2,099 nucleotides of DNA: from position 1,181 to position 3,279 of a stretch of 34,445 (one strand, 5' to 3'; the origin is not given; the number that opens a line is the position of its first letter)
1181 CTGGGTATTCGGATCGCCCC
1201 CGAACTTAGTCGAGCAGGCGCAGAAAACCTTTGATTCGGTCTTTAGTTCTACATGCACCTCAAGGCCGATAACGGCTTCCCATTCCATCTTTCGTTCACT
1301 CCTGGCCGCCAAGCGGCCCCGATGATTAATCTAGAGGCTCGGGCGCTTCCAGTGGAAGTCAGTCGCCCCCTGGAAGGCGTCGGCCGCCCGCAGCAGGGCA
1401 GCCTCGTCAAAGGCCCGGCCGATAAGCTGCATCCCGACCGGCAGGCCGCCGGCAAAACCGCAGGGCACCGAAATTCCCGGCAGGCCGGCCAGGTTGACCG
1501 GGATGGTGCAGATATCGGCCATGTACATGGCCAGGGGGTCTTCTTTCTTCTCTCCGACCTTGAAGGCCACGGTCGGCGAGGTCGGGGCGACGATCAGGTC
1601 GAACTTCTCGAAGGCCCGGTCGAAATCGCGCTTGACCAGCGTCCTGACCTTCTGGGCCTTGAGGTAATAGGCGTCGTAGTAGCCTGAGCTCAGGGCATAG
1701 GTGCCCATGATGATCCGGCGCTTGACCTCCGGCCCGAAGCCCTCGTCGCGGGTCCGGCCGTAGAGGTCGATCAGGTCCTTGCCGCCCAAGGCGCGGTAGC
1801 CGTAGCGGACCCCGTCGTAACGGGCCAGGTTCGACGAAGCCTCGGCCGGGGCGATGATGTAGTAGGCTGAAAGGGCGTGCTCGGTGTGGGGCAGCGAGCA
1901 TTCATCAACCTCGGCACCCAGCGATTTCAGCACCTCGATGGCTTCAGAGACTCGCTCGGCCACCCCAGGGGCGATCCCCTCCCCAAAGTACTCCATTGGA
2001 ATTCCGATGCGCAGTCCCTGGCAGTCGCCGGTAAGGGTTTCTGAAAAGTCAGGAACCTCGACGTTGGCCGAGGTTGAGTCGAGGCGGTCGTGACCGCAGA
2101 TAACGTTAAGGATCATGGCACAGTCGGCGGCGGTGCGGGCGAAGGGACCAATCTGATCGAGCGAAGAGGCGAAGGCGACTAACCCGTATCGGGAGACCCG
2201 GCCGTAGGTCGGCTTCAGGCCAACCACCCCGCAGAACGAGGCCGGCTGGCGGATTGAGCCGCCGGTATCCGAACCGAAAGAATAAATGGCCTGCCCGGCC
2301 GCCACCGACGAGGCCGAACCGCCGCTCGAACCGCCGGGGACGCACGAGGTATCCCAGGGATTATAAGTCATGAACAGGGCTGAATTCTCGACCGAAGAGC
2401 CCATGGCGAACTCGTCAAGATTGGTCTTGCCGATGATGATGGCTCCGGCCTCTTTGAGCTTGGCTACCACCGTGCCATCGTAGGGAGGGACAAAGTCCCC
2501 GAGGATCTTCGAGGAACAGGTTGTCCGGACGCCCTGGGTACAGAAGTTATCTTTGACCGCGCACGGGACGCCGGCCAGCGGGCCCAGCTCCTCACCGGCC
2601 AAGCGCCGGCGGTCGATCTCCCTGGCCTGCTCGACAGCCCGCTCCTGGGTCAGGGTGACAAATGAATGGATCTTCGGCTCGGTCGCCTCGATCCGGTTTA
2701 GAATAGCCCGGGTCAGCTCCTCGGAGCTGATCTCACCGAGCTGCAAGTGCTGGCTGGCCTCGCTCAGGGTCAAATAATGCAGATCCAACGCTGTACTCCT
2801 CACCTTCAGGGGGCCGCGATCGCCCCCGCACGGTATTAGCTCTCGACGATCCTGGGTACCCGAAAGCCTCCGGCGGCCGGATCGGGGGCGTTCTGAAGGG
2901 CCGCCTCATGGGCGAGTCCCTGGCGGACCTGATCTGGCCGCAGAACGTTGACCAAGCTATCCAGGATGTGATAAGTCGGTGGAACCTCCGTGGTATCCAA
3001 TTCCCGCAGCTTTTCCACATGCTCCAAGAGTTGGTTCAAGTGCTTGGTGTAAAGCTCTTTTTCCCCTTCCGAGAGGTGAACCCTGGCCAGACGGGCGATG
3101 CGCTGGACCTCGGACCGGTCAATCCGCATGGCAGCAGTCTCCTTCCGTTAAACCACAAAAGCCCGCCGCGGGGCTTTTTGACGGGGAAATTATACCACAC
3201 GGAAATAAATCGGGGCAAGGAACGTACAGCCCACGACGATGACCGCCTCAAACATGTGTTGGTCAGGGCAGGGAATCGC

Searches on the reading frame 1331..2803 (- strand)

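Call 13: search_protein_families(library=pfam, proteins=[window:1331-2803:-], max_evalue=0.01)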
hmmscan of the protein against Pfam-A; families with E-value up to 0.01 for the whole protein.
window:1331-2803:- (490 aa): 1 family
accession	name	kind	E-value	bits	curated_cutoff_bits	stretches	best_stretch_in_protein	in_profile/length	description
PF01425.27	Amidase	-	3.5e-165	550.8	27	1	29-471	1-445/445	Amidase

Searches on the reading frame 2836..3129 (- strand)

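Call 13: search_protein_families(library=pfam, proteins=[window:2836-3129:-], max_evalue=0.01)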
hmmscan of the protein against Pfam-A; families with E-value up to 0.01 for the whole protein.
window:2836-3129:- (97 aa): 1 family
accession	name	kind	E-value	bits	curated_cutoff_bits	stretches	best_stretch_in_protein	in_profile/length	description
PF02686.20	GatC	-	4e-21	75.4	23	1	19-91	1-66/66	Glu-tRNAGln amidotransferase C subunit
